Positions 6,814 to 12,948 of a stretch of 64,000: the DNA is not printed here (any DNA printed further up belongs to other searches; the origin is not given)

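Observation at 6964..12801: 1,945-aa single polypeptide combining a transglutaminase-like fold, a DUF4011-like region, a Upf1-like helicase, a Vsr-like nuclease and a DUF3320-like tail: candidate stand-alone nucleic-acid surveillance or defence protein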

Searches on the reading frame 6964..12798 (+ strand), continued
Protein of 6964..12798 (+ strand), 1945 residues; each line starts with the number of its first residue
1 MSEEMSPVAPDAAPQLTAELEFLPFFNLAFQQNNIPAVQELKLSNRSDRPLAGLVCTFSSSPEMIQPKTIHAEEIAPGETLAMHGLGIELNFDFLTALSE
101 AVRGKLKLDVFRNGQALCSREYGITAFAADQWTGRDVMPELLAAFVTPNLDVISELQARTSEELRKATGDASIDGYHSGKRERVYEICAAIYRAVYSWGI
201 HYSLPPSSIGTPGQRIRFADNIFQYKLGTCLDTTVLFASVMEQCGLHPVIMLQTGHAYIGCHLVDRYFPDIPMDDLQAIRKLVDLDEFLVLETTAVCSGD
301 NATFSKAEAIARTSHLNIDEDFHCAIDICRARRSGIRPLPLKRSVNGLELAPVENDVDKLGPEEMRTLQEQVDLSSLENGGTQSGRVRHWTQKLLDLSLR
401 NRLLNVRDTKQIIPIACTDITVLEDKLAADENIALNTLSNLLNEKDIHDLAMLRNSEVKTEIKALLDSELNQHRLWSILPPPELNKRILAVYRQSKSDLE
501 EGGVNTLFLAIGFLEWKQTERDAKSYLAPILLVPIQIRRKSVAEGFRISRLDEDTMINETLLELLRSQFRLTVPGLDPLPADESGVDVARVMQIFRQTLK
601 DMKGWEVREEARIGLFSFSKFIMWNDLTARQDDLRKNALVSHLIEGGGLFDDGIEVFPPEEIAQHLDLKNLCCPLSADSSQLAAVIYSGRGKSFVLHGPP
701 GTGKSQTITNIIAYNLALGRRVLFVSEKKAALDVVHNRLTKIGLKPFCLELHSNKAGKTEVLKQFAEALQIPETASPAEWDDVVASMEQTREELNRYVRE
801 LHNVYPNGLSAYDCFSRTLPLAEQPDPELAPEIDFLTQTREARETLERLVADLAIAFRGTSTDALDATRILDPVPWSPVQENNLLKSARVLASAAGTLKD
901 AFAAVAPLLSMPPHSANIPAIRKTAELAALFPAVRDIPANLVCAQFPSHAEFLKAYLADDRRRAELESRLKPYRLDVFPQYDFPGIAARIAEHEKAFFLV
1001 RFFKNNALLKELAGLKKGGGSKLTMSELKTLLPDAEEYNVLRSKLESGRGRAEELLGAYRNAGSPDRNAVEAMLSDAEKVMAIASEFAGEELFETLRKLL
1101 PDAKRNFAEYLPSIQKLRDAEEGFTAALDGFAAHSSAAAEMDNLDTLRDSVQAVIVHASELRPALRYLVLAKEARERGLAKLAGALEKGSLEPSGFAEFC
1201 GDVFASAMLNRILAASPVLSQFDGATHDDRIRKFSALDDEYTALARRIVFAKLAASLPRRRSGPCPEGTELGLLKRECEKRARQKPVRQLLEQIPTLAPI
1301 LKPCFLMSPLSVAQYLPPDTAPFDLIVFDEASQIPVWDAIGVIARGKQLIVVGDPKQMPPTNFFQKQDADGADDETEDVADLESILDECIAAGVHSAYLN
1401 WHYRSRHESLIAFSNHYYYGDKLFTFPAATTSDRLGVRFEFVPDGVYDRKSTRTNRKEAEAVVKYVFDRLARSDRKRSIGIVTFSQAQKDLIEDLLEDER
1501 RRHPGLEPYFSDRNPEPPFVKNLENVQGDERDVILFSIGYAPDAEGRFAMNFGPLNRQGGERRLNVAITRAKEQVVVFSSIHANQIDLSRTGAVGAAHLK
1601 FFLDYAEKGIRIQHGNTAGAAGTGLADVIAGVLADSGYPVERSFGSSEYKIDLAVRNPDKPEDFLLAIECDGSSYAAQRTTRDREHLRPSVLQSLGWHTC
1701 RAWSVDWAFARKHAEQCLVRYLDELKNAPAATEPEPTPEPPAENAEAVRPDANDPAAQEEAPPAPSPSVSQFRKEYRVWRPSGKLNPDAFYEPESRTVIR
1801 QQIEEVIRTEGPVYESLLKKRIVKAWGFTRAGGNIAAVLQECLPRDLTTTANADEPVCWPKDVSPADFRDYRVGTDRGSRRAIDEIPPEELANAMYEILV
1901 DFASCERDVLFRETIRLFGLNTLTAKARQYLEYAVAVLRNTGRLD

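Call 18: find_homologous_proteins(query=window:6964-12798:+, max_evalue=1e-10)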
Query window:6964-12798:+ (1945 aa): 1512 proteins with E <= 1e-10 among 8000 candidates; the best 120 are listed.
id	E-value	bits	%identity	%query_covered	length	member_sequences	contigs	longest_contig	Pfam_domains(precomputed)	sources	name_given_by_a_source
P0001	0.0e+0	4411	100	100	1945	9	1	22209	PF11784.14,PF13195.12,PF13087.13,PF13086.13,PF13604.13,PF13245.13,PF18741.8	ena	-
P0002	0.0e+0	3747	85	100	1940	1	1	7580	PF11784.14,PF13195.12,PF13087.13,PF13086.13,PF13604.13,PF13245.13,PF18741.8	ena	-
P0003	0.0e+0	3746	85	100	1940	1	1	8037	PF11784.14,PF13195.12,PF13087.13,PF13086.13,PF13604.13,PF13245.13,PF18741.8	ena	-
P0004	0.0e+0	3702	83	100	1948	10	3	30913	PF11784.14,PF13195.12,PF13087.13,PF13086.13,PF13604.13,PF13245.13,PF18741.8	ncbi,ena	-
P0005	0.0e+0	3699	83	100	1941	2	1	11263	PF11784.14,PF13195.12,PF13087.13,PF13086.13,PF13604.13,PF13245.13,PF18741.8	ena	-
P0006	0.0e+0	3690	83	99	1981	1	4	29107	PF11784.14,PF13195.12,PF13087.13,PF13086.13,PF13245.13,PF18741.8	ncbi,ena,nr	ncbi:MAG: DUF3320 domain-containing protein [Lentisphaeria bacterium]|nr:DUF3320 domain-containing p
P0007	0.0e+0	3632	82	100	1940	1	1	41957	PF11784.14,PF13195.12,PF13087.13,PF13086.13,PF13604.13,PF13245.13,PF18741.8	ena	-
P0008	0.0e+0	3625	82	100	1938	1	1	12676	PF11784.14,PF13195.12,PF13087.13,PF13086.13,PF13604.13,PF13245.13,PF18741.8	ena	-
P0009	0.0e+0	3510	79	100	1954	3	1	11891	PF11784.14,PF13195.12,PF13087.13,PF13086.13,PF13245.13,PF18741.8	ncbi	-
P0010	0.0e+0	3482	79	100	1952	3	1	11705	PF11784.14,PF13195.12,PF13087.13,PF13086.13,PF13604.13,PF13245.13,PF18741.8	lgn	-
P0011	0.0e+0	3464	79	100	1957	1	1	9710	PF11784.14,PF13195.12,PF13087.13,PF13086.13,PF13604.13,PF13245.13,PF18741.8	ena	-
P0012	0.0e+0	3360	76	100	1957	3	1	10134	PF11784.14,PF13195.12,PF13087.13,PF13086.13,PF13604.13,PF13245.13,PF18741.8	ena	-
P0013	0.0e+0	3348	76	100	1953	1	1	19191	PF11784.14,PF13195.12,PF13087.13,PF13086.13,PF13604.13,PF13245.13,PF18741.8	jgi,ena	-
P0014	0.0e+0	3314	75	100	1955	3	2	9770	PF11784.14,PF13195.12,PF13087.13,PF13086.13,PF01443.25,PF13604.13,PF13245.13,PF18741.8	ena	-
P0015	0.0e+0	3244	77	95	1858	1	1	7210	PF11784.14,PF13195.12,PF13087.13,PF13086.13,PF13604.13,PF13245.13,PF18741.8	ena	-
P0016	0.0e+0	3119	71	100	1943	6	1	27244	PF11784.14,PF13195.12,PF13087.13,PF13086.13,PF13604.13,PF13245.13,PF18741.8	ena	-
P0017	0.0e+0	2943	82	81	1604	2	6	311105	PF11784.14,PF13195.12,PF13087.13,PF13086.13,PF01443.25,PF13604.13,PF13245.13,PF18741.8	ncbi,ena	-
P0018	0.0e+0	2815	79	81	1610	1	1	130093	PF11784.14,PF13195.12,PF13087.13,PF13086.13,PF13604.13,PF13245.13,PF18741.8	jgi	jgi:hypothetical protein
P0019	0.0e+0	2686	63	99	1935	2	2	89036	PF11784.14,PF13195.12,PF13087.13,PF13086.13,PF13604.13,PF13245.13,PF18741.8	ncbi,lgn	-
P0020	0.0e+0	2678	76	81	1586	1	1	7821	PF13195.12,PF13087.13,PF13086.13,PF13604.13,PF13245.13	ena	-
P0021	0.0e+0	2634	61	100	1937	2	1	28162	PF11784.14,PF13195.12,PF13087.13,PF13086.13,PF01443.25,PF13604.13,PF13245.13,PF18741.8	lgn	-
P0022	0.0e+0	2627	62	99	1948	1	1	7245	PF11784.14,PF13195.12,PF13087.13,PF13086.13,PF13604.13,PF13245.13,PF18741.8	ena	-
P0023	0.0e+0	2624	62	100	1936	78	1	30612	PF11784.14,PF13195.12,PF13087.13,PF13086.13,PF13245.13,PF18741.8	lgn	-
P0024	0.0e+0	2610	61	100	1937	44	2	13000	PF11784.14,PF13195.12,PF13087.13,PF13086.13,PF13604.13,PF13245.13,PF18741.8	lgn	-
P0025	0.0e+0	2607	61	99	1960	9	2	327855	PF11784.14,PF13195.12,PF13087.13,PF13086.13,PF13604.13,PF13245.13,PF18741.8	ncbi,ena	-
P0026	0.0e+0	2598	62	100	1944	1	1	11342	PF11784.14,PF13195.12,PF13087.13,PF13086.13,PF13245.13,PF18741.8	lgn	-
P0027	0.0e+0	2590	59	99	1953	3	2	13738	PF11784.14,PF13195.12,PF13087.13,PF13086.13,PF13604.13,PF13245.13,PF18741.8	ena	-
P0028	0.0e+0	2588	61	99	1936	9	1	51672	PF11784.14,PF13195.12,PF13087.13,PF13086.13,PF01443.25,PF13604.13,PF13245.13,PF18741.8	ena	-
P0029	0.0e+0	2586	59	99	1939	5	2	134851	PF11784.14,PF13195.12,PF13087.13,PF13086.13,PF13604.13,PF13245.13,PF18741.8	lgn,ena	-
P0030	0.0e+0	2580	60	99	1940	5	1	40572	PF11784.14,PF13195.12,PF13087.13,PF13086.13,PF13604.13,PF13245.13,PF18741.8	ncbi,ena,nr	ncbi:MAG: DUF3320 domain-containing protein [Lentisphaeria bacterium]|nr:DUF3320 domain-containing p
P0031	0.0e+0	2573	61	99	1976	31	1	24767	PF11784.14,PF13195.12,PF13087.13,PF13086.13,PF13604.13,PF13245.13,PF18741.8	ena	-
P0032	0.0e+0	2570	60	100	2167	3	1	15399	PF11784.14,PF13195.12,PF13087.13,PF08774.18,PF13086.13,PF13604.13,PF13245.13,PF18741.8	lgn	-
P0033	0.0e+0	2568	59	99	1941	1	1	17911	PF11784.14,PF13195.12,PF13087.13,PF13086.13,PF13604.13,PF13245.13,PF18741.8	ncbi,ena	-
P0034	0.0e+0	2567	59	99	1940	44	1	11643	PF11784.14,PF13195.12,PF13087.13,PF13086.13,PF13604.13,PF13245.13,PF18741.8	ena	-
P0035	0.0e+0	2566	59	99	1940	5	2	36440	PF11784.14,PF13195.12,PF13087.13,PF13086.13,PF13604.13,PF13245.13,PF18741.8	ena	-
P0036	0.0e+0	2554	60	99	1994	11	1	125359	PF11784.14,PF13195.12,PF13087.13,PF13086.13,PF13604.13,PF13245.13,PF18741.8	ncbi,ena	-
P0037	0.0e+0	2550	59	100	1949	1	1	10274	PF11784.14,PF13195.12,PF13087.13,PF13086.13,PF13604.13,PF13245.13,PF18741.8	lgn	-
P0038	0.0e+0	2549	60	99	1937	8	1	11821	PF11784.14,PF13195.12,PF13087.13,PF13086.13,PF01443.25,PF13604.13,PF13245.13,PF18741.8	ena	-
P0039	0.0e+0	2539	59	99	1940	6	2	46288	PF11784.14,PF13195.12,PF13087.13,PF13086.13,PF13604.13,PF13245.13,PF18741.8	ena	-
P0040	0.0e+0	2524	59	99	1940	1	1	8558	PF11784.14,PF13195.12,PF13087.13,PF13086.13,PF13604.13,PF13245.13,PF18741.8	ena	-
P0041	0.0e+0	2524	59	99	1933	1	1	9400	PF11784.14,PF13195.12,PF13087.13,PF13086.13,PF13604.13,PF13245.13,PF18741.8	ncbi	-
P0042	0.0e+0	2524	60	100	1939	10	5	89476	PF11784.14,PF13195.12,PF13087.13,PF13086.13,PF13604.13,PF13245.13,PF18741.8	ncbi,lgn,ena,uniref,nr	ncbi:DUF3320 domain-containing protein [uncultured Victivallis sp.]|uniref:DUF3320 domain-containing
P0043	0.0e+0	2520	58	99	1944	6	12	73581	PF11784.14,PF13195.12,PF13087.13,PF13086.13,PF01443.25,PF13604.13,PF13245.13,PF18741.8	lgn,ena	-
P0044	0.0e+0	2514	58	99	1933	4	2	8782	PF11784.14,PF13195.12,PF13087.13,PF13086.13,PF13604.13,PF13245.13,PF18741.8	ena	-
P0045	0.0e+0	2514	59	99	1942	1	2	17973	PF11784.14,PF13195.12,PF13087.13,PF13086.13,PF13604.13,PF13245.13,PF18741.8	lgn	-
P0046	0.0e+0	2500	59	99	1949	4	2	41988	PF11784.14,PF13195.12,PF13087.13,PF13086.13,PF01443.25,PF13604.13,PF13245.13,PF18741.8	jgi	jgi:hypothetical protein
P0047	0.0e+0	2500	59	99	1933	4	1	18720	PF11784.14,PF13195.12,PF13087.13,PF13086.13,PF13604.13,PF13245.13,PF18741.8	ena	-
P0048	0.0e+0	2495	58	99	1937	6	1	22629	PF11784.14,PF13195.12,PF13087.13,PF13086.13,PF13604.13,PF13245.13,PF18741.8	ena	-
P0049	0.0e+0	2494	59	100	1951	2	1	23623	PF11784.14,PF13195.12,PF13087.13,PF13086.13,PF01443.25,PF13604.13,PF13245.13,PF18741.8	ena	-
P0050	0.0e+0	2474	59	99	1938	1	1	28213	PF11784.14,PF13195.12,PF13087.13,PF13086.13,PF13604.13,PF13245.13,PF18741.8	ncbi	-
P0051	0.0e+0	2470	58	99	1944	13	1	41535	PF11784.14,PF13195.12,PF13087.13,PF13086.13,PF13604.13,PF13245.13,PF18741.8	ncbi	-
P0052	0.0e+0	2464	58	99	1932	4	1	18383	PF11784.14,PF13195.12,PF13087.13,PF13086.13,PF01443.25,PF13604.13,PF13245.13,PF18741.8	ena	-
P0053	0.0e+0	2457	57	99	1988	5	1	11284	PF11784.14,PF13195.12,PF13087.13,PF13086.13,PF13604.13,PF13245.13,PF18741.8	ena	-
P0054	0.0e+0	2452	58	100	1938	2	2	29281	PF11784.14,PF13195.12,PF13087.13,PF13086.13,PF13604.13,PF13245.13,PF18741.8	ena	-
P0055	0.0e+0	2450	57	100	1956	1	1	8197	PF11784.14,PF13195.12,PF13087.13,PF13086.13,PF13604.13,PF13245.13,PF18741.8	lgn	-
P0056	0.0e+0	2446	57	100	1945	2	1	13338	PF11784.14,PF13195.12,PF13087.13,PF13086.13,PF13604.13,PF13245.13,PF18741.8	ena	-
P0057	0.0e+0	2442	57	99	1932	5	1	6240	PF11784.14,PF13195.12,PF13087.13,PF13086.13,PF01443.25,PF13604.13,PF13245.13,PF18741.8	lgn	-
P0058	0.0e+0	2440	57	100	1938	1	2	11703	PF11784.14,PF13195.12,PF13087.13,PF13086.13,PF13604.13,PF13245.13,PF18741.8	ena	-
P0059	0.0e+0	2423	57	100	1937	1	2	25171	PF11784.14,PF13195.12,PF13087.13,PF13086.13,PF13604.13,PF13245.13,PF18741.8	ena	-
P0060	0.0e+0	2419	57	99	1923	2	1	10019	PF11784.14,PF13195.12,PF13087.13,PF13086.13,PF13604.13,PF13245.13,PF18741.8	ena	-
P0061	0.0e+0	2407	57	99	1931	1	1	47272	PF11784.14,PF13195.12,PF13087.13,PF13086.13,PF01443.25,PF13604.13,PF13245.13,PF18741.8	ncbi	-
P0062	0.0e+0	2404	57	100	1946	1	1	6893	PF11784.14,PF13195.12,PF13087.13,PF13086.13,PF13604.13,PF13245.13,PF18741.8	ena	-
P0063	0.0e+0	2403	57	99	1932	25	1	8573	PF11784.14,PF13195.12,PF13087.13,PF13086.13,PF13604.13,PF13245.13,PF18741.8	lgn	-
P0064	0.0e+0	2401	56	99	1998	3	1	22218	PF11784.14,PF13195.12,PF13087.13,PF13086.13,PF13604.13,PF13245.13,PF18741.8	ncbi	-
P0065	0.0e+0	2398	57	100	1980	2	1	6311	PF11784.14,PF13195.12,PF13087.13,PF13086.13,PF13604.13,PF13245.13,PF18741.8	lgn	-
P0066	0.0e+0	2396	57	99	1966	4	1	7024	PF11784.14,PF13195.12,PF13087.13,PF13086.13,PF13604.13,PF13245.13,PF18741.8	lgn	-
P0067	0.0e+0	2391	57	100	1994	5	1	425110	PF11784.14,PF13195.12,PF13087.13,PF13086.13,PF01443.25,PF13604.13,PF13245.13,PF18741.8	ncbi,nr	ncbi:MAG: DUF3320 domain-containing protein [Victivallales bacterium]|nr:DUF3320 domain-containing p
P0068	0.0e+0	2347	55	100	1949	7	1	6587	PF11784.14,PF13195.12,PF13087.13,PF13086.13,PF13604.13,PF13245.13,PF18741.8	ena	-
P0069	0.0e+0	2345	56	99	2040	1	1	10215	PF11784.14,PF13195.12,PF13087.13,PF13086.13,PF01443.25,PF13604.13,PF13245.13,PF18741.8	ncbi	-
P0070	0.0e+0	2337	56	99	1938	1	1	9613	PF11784.14,PF13195.12,PF13087.13,PF13086.13,PF13604.13,PF13245.13,PF18741.8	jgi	jgi:hypothetical protein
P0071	0.0e+0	2321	55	99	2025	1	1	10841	PF11784.14,PF13195.12,PF13087.13,PF13086.13,PF01443.25,PF13604.13,PF13245.13,PF18741.8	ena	-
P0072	0.0e+0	2307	55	99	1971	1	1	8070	PF11784.14,PF13195.12,PF13087.13,PF13086.13,PF13604.13,PF13245.13,PF18741.8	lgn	-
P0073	0.0e+0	2301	55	99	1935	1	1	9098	PF11784.14,PF13195.12,PF13087.13,PF13086.13,PF01443.25,PF13604.13,PF13245.13,PF18741.8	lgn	-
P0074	0.0e+0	2279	55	99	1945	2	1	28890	PF11784.14,PF13195.12,PF13087.13,PF13086.13,PF13604.13,PF13245.13,PF18741.8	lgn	-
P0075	0.0e+0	2264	54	99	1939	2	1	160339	PF11784.14,PF13195.12,PF13087.13,PF13086.13,PF01443.25,PF13604.13,PF13245.13,PF18741.8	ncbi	-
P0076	0.0e+0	2247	59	91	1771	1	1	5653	PF13195.12,PF13087.13,PF13086.13,PF01443.25,PF13604.13,PF13245.13,PF18741.8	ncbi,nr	ncbi:MAG: DUF4011 domain-containing protein, partial [Lentisphaeria bacterium]|nr:DUF4011 domain-con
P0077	0.0e+0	2227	60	87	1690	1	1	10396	PF11784.14,PF13195.12,PF13087.13,PF13086.13,PF13604.13,PF13245.13,PF18741.8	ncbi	-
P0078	0.0e+0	2181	53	99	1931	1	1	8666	PF11784.14,PF13195.12,PF13087.13,PF13086.13,PF01443.25,PF13604.13,PF13245.13,PF18741.8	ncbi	-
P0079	0.0e+0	2154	53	99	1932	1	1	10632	PF11784.14,PF13195.12,PF13087.13,PF13086.13,PF13604.13,PF13245.13,PF18741.8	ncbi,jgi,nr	ncbi:MAG: DUF3320 domain-containing protein [Lentisphaerae bacterium]|nr:DUF3320 domain-containing p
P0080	0.0e+0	2152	52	99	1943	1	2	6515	PF11784.14,PF13195.12,PF13087.13,PF13086.13,PF13604.13,PF13245.13,PF18741.8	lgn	-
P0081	0.0e+0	2149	53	99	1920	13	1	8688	PF11784.14,PF13195.12,PF13087.13,PF13086.13,PF01443.25,PF13604.13,PF13245.13,PF18741.8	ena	-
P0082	0.0e+0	2097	53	54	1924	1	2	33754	PF11784.14,PF13195.12,PF13087.13,PF13086.13,PF13604.13,PF13245.13,PF18741.8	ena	-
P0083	0.0e+0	2085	62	79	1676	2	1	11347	PF13195.12,PF13087.13,PF13086.13,PF13604.13,PF13274.12,PF13245.13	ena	-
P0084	0.0e+0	2064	50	99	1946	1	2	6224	PF11784.14,PF13195.12,PF13087.13,PF13086.13,PF01443.25,PF13604.13,PF13245.13,PF18741.8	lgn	-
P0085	0.0e+0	2064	54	93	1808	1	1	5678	PF11784.14,PF13195.12,PF13087.13,PF13086.13,PF01443.25,PF13604.13,PF13245.13,PF18741.8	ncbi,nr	ncbi:MAG: DUF3320 domain-containing protein, partial [Kiritimatiellae bacterium]|nr:DUF3320 domain-c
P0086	0.0e+0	2061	52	99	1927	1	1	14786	PF11784.14,PF13195.12,PF13087.13,PF13086.13,PF01443.25,PF13604.13,PF13245.13,PF18741.8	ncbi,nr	ncbi:MAG: DUF3320 domain-containing protein [Kiritimatiellaeota bacterium]|nr:DUF3320 domain-contain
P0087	0.0e+0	2047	50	100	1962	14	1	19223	PF11784.14,PF13195.12,PF13087.13,PF13086.13,PF13604.13,PF13245.13,PF18741.8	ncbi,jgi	-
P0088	0.0e+0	2044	50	99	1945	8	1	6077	PF11784.14,PF13195.12,PF13087.13,PF13086.13,PF01443.25,PF13604.13,PF13245.13,PF18741.8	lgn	-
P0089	0.0e+0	2039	51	99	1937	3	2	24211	PF11784.14,PF13195.12,PF13087.13,PF13086.13,PF13604.13,PF13245.13,PF18741.8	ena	-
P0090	0.0e+0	2034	51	99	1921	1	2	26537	PF11784.14,PF13195.12,PF13087.13,PF13086.13,PF13604.13,PF13245.13,PF18741.8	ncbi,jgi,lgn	-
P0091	0.0e+0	1996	54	88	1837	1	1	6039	PF13195.12,PF13087.13,PF13086.13,PF01443.25,PF13604.13,PF13245.13,PF18741.8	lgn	-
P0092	0.0e+0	1995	50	99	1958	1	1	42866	PF11784.14,PF13195.12,PF13087.13,PF13086.13,PF13604.13,PF13245.13,PF18741.8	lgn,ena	-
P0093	0.0e+0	1979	49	99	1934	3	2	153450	PF11784.14,PF13195.12,PF13087.13,PF13086.13,PF01443.25,PF13604.13,PF13245.13,PF18741.8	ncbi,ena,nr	ncbi:MAG: DUF3320 domain-containing protein [Kiritimatiellae bacterium]|nr:DUF3320 domain-containing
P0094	0.0e+0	1968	50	99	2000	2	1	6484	PF11784.14,PF13195.12,PF13087.13,PF13086.13,PF13604.13,PF13245.13,PF18741.8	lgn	-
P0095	0.0e+0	1953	52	91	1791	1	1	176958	PF13195.12,PF13087.13,PF13086.13,PF01443.25,PF13604.13,PF13245.13,PF18741.8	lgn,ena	-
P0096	0.0e+0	1922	53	87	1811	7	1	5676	PF13195.12,PF13087.13,PF13086.13,PF13604.13,PF13245.13,PF18741.8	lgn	-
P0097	0.0e+0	1921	53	88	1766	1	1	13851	PF13195.12,PF13087.13,PF13086.13,PF01443.25,PF13604.13,PF13245.13,PF18741.8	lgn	-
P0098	0.0e+0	1908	48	100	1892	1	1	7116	PF11784.14,PF13195.12,PF13087.13,PF13086.13,PF13604.13,PF13245.13,PF18741.8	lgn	-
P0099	0.0e+0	1905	48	100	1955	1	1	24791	PF11784.14,PF13195.12,PF13087.13,PF13086.13,PF13604.13,PF13245.13,PF18741.8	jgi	jgi:hypothetical protein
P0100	0.0e+0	1899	48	99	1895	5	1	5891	PF11784.14,PF13195.12,PF13087.13,PF13086.13,PF13604.13,PF13245.13,PF18741.8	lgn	-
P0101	0.0e+0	1899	48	99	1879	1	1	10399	PF11784.14,PF13195.12,PF13087.13,PF13086.13,PF13604.13,PF13245.13,PF18741.8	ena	-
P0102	0.0e+0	1897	48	99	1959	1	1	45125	PF13195.12,PF13087.13,PF13086.13,PF13245.13,PF18741.8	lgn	-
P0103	0.0e+0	1891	48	99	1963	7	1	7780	PF11784.14,PF13195.12,PF13087.13,PF13086.13,PF13604.13,PF13245.13,PF18741.8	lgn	-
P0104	0.0e+0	1888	48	99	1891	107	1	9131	PF11784.14,PF13195.12,PF13087.13,PF13086.13,PF13604.13,PF13245.13,PF18741.8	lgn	-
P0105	0.0e+0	1885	47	99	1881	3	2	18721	PF11784.14,PF13195.12,PF13087.13,PF13086.13,PF13604.13,PF13245.13,PF18741.8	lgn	-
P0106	0.0e+0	1884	48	99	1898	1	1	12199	PF11784.14,PF13195.12,PF13087.13,PF13086.13,PF13604.13,PF13245.13,PF18741.8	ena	-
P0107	0.0e+0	1880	47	99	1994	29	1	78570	PF13195.12,PF13087.13,PF13086.13,PF13245.13,PF18741.8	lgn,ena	-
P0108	0.0e+0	1877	47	99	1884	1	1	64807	PF11784.14,PF13195.12,PF13087.13,PF13086.13,PF13604.13,PF13245.13,PF18741.8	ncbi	ncbi:MAG: DUF3320 domain-containing protein [Kiritimatiellia bacterium]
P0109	0.0e+0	1875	52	88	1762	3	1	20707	PF13195.12,PF13087.13,PF13086.13,PF01443.25,PF13604.13,PF13245.13,PF18741.8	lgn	-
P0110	0.0e+0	1873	47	99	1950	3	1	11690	PF11784.14,PF13195.12,PF13087.13,PF13086.13,PF13604.13,PF13245.13,PF18741.8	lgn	-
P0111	0.0e+0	1865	47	99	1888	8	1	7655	PF11784.14,PF13195.12,PF13087.13,PF13086.13,PF13604.13,PF13245.13,PF18741.8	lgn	-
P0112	0.0e+0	1861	46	100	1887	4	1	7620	PF11784.14,PF13195.12,PF13087.13,PF13086.13,PF13604.13,PF13245.13,PF18741.8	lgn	-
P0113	0.0e+0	1860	47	99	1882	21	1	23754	PF11784.14,PF13195.12,PF13087.13,PF13086.13,PF13604.13,PF13245.13,PF18741.8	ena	-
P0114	0.0e+0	1852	52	89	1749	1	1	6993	PF13195.12,PF04480.19,PF13087.13,PF13086.13,PF01443.25,PF13604.13,PF13245.13,PF18741.8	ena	-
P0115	0.0e+0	1850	47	99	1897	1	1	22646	PF11784.14,PF13195.12,PF13087.13,PF13086.13,PF01443.25,PF13604.13,PF13245.13,PF18741.8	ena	-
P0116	0.0e+0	1850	48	99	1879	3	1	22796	PF11784.14,PF13195.12,PF13087.13,PF13086.13,PF13604.13,PF13245.13,PF18741.8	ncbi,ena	-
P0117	0.0e+0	1848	53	88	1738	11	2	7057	PF13195.12,PF13087.13,PF13086.13,PF13604.13,PF13245.13,PF18741.8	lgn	-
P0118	0.0e+0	1825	47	99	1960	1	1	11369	PF11784.14,PF13195.12,PF13087.13,PF13086.13,PF13604.13,PF13245.13,PF18741.8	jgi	jgi:hypothetical protein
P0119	0.0e+0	1815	47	99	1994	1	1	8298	PF11784.14,PF13195.12,PF13087.13,PF13086.13,PF13604.13,PF13245.13,PF18741.8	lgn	-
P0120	0.0e+0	1796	46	100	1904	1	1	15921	PF11784.14,PF13195.12,PF13087.13,PF13086.13,PF13604.13,PF13245.13,PF18741.8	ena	-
